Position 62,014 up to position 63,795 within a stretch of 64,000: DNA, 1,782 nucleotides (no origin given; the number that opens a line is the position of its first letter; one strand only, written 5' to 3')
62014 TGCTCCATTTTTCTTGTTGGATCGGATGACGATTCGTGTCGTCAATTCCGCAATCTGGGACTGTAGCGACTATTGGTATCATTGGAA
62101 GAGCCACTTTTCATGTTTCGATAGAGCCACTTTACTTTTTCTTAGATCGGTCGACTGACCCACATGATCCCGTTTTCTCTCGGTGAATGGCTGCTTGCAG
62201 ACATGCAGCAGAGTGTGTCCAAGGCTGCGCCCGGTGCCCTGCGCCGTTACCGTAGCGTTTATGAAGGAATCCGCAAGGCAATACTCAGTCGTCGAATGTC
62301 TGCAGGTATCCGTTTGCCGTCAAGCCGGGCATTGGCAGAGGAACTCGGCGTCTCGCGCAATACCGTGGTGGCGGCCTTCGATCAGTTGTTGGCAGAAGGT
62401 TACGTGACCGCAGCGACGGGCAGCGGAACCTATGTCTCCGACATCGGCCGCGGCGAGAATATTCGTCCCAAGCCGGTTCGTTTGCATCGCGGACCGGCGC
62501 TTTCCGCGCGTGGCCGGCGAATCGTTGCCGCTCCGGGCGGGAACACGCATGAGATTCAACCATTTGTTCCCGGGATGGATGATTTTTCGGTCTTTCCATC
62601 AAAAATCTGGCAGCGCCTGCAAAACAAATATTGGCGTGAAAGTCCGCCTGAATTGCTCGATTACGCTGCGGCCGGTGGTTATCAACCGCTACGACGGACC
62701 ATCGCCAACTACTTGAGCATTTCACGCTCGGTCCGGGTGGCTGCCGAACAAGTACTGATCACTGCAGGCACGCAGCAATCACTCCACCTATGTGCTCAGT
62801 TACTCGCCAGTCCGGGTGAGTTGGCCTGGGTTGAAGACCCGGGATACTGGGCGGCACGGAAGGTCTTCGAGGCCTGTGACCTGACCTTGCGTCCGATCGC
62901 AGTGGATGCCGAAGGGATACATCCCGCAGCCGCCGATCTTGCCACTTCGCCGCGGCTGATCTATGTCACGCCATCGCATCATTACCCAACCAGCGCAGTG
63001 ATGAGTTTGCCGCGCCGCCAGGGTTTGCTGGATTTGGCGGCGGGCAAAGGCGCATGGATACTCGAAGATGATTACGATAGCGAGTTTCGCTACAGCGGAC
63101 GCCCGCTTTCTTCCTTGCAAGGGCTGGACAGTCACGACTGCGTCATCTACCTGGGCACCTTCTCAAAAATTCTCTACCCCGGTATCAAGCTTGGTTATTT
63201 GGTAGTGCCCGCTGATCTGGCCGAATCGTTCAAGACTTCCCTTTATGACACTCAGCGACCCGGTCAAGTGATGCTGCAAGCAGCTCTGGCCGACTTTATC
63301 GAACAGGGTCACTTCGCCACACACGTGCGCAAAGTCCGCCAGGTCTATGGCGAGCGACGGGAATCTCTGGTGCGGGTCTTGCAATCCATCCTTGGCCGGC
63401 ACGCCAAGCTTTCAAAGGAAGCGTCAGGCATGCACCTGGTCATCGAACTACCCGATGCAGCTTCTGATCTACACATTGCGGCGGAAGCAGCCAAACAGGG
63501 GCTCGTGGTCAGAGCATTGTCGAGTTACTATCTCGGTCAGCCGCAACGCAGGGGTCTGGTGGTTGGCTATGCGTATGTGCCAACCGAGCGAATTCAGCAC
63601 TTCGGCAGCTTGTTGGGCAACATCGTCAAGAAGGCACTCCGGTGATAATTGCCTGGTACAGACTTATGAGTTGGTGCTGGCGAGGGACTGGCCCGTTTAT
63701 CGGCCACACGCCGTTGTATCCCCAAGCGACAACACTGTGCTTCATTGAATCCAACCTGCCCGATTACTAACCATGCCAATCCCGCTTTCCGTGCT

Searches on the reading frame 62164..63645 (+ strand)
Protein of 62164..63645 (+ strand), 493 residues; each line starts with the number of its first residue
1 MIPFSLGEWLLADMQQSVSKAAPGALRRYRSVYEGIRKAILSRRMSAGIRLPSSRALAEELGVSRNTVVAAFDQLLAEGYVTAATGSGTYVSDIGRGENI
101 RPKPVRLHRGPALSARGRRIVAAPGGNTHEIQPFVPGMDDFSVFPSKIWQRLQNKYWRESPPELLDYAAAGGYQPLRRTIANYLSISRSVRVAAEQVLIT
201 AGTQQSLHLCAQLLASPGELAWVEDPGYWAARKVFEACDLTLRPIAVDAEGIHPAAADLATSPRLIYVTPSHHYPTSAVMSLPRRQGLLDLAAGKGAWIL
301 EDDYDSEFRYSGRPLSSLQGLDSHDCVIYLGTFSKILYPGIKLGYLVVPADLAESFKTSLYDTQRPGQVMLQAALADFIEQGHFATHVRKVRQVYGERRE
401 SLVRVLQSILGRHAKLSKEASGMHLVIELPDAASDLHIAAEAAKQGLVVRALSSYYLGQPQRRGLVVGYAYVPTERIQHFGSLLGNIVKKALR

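Call 27: search_protein_families(library=pfam, proteins=[window:62164-63645:+], max_evalue=0.001)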
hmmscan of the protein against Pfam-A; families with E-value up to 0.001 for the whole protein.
window:62164-63645:+ (493 aa): 3 families
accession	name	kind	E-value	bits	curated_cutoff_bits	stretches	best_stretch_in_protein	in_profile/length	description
PF00155.27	Aminotran_1_2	-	1.9e-23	83.7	19.7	1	154-461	28-339/361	Aminotransferase class I and II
PF00392.27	GntR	-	3.6e-17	62.2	27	1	29-91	2-64/64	Bacterial regulatory proteins, gntR family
PF08279.18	HTH_11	-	0.00014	22.1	25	0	53-88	17-53/55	HTH domain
